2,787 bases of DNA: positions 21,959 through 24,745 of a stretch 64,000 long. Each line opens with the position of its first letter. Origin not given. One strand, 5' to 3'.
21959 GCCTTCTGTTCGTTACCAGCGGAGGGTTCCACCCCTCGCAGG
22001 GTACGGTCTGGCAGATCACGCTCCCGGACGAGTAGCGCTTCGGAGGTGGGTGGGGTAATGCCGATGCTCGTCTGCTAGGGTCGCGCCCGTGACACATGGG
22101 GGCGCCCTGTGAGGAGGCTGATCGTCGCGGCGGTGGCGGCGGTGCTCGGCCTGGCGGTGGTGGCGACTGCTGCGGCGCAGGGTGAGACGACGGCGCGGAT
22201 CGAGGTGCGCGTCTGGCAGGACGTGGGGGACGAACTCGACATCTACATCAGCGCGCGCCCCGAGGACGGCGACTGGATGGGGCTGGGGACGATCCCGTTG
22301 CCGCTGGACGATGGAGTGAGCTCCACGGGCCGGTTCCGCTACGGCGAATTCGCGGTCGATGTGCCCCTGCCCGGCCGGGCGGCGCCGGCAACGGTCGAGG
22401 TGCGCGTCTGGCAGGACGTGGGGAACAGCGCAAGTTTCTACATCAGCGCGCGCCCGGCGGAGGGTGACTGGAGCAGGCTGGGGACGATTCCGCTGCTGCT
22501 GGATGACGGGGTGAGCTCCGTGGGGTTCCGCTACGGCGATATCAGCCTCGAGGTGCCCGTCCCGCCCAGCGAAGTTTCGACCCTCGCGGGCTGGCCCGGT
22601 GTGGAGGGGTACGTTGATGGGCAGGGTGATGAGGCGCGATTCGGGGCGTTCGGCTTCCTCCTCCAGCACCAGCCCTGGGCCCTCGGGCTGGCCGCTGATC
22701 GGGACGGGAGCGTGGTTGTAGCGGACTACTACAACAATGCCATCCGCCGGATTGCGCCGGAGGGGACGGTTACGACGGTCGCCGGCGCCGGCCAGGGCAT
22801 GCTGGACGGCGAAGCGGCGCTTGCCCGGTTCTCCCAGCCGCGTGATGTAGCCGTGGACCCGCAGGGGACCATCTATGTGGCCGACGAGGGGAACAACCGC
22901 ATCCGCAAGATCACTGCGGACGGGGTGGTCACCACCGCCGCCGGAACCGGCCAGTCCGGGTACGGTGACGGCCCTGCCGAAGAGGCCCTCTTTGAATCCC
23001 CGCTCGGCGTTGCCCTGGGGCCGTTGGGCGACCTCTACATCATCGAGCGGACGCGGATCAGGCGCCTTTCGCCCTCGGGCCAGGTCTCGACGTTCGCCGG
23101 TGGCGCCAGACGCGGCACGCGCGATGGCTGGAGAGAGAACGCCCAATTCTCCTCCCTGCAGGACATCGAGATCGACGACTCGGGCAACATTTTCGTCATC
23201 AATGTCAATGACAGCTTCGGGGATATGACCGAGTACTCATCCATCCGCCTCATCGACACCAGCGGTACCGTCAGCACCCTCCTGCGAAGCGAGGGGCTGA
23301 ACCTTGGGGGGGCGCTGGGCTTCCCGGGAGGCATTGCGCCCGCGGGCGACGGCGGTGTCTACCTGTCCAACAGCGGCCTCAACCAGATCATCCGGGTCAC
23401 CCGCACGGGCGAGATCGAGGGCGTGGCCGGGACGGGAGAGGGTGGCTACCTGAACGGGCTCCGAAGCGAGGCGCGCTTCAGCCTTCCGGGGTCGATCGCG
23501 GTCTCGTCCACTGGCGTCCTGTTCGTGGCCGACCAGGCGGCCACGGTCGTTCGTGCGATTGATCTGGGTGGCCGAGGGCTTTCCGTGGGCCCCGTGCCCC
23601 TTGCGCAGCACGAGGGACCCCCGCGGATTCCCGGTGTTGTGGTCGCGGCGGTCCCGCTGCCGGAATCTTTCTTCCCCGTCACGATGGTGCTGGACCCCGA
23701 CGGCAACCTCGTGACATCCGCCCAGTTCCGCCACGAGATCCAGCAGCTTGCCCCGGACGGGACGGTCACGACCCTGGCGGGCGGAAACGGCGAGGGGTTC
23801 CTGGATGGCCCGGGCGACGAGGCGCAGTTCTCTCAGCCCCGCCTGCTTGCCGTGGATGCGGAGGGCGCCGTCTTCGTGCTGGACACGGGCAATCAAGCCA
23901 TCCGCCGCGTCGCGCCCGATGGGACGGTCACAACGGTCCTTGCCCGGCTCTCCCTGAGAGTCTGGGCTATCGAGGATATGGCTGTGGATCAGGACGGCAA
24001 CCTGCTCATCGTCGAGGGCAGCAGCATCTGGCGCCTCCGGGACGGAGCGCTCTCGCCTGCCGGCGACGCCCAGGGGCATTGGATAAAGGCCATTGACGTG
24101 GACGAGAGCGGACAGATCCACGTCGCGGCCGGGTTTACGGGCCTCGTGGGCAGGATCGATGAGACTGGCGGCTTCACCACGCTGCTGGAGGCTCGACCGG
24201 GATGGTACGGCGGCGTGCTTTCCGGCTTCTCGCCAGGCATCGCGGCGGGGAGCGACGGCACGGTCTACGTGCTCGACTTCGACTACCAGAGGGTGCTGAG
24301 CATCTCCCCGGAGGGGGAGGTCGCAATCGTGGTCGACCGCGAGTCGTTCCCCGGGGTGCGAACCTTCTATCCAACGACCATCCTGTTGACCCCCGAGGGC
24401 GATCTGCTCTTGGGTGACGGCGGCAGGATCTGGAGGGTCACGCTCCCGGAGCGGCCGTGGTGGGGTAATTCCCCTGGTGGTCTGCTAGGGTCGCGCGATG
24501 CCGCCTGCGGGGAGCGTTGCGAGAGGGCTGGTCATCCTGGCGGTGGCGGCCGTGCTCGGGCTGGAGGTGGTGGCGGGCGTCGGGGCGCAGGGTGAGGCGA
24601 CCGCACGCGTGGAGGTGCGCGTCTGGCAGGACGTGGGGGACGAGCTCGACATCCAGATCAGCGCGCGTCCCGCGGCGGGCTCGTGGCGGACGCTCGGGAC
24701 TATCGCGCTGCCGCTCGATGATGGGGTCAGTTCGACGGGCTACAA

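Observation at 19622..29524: Head-to-tail array of four diverged paralogues encoding secreted 'double VRVWQ module + NHL beta-propeller' proteins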

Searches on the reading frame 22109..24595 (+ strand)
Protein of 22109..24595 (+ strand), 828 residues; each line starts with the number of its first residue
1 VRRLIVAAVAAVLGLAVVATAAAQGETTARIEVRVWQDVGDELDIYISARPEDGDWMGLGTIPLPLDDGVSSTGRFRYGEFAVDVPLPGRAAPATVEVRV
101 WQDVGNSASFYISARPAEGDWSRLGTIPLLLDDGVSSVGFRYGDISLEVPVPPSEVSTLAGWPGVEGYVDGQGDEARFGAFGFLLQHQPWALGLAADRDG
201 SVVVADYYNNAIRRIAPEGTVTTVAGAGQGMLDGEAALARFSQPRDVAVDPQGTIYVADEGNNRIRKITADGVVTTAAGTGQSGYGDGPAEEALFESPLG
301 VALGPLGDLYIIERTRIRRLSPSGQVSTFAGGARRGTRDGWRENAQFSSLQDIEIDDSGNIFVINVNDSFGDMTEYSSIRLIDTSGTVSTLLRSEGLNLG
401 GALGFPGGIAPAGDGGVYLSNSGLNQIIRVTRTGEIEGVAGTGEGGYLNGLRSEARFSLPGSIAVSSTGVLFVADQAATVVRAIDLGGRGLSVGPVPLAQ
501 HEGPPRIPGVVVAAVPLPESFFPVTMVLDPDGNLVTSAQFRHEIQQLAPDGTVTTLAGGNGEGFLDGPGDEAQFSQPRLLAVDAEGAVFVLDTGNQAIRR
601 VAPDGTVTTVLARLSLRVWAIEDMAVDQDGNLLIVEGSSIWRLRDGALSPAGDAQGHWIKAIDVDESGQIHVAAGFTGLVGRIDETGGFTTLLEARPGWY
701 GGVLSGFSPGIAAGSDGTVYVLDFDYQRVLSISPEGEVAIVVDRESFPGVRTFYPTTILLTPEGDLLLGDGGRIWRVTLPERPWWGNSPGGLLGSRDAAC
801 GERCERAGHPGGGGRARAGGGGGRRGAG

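Call 3: search_protein_families(library=pfam, proteins=[window:22109-24595:+], max_evalue=0.01)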
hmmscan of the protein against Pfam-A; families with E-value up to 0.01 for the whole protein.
window:22109-24595:+ (828 aa): 9 families
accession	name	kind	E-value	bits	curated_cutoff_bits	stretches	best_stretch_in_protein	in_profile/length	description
PF25021.1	TEN_NHL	-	5e-31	108.4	27.1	3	234-280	134-178/357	Teneurin NHL domain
PF01436.27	NHL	-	2.6e-27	93.9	20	2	241-267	1-27/28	NHL repeat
PF24684.1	Vgb_lyase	-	2.6e-13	49.9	50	1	192-276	184-257/290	Virginiamycin B lyase family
PF22701.2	Mala_s_1-like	-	1.1e-09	38.8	27.5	0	242-282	88-128/195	Mal s 1 allergenic protein-like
PF13449.12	Phytase-like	-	2.2e-08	34.8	27.6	0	247-277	73-103/284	Esterase-like activity of phytase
PF08450.18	SGL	-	2.4e-08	34.3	26.3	0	580-610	189-219/246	SMP-30/Gluconolactonase/LRE-like region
PF02393.21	US22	-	0.0017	18.8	35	0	546-604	63-108/124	US22 like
PF06739.17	SBBP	-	0.0074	16.7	20.5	0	243-258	14-29/38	Beta-propeller repeat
PF05787.19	PhoX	-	0.0075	15.9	24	0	232-280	419-470/515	Alkaline phosphatase PhoX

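Call 4: search_protein_families(library=ncbifam, proteins=[window:22109-24595:+], max_evalue=0.01)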
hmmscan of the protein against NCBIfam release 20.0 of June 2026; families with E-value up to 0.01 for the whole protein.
window:22109-24595:+ (828 aa): 4 families
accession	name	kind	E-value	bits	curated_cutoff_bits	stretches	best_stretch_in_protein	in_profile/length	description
NF035926.1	scyF_NHL_VPEP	equivalog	4.4e-19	68.9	350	1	199-366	113-265/376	scytonemin biosynthesis PEP-CTERM protein ScyF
NF033206.1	ScyE_fam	subfamily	2.6e-17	63.4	80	1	242-425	140-323/333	ScyD/ScyE family protein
NF047780.1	LIC12708_fam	subfamily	0.0015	17.5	150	0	414-477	66-139/391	LIC_12708 family protein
TIGR02604.1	Piru_Ver_Nterm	subfamily_domain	0.008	15.6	122.2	0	199-267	281-346/367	PVC-type heme-binding CxxCH protein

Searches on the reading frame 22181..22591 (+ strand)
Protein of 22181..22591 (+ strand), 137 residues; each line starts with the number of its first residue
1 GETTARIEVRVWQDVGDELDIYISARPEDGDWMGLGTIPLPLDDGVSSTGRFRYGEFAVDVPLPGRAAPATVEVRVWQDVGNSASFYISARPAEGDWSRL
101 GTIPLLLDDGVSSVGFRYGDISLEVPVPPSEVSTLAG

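Call 7: search_protein_families(library=pfam, proteins=[window:22181-22591:+], max_evalue=10)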
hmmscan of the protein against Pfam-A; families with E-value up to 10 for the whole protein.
seq(137 aa): 3 families
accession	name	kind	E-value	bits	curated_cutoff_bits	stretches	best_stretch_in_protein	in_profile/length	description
PF24997.1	PSF1_C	-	0.061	13.4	27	0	7-18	5-16/54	PSF1 C-terminal domain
PF24694.1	LNS2_PITM1-3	-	0.18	12.3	27.7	0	9-28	30-48/124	PITM 1-3, LNS2 domain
PF24695.1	PITM1-3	-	0.21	12.3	27.7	0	16-37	34-55/98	PITM 1-3, beta-sandwich domain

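Call 39: search_protein_families(library=ncbifam, proteins=[window:22181-22591:+], max_evalue=10)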
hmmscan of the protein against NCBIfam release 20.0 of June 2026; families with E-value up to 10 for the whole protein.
seq(137 aa): 0 families
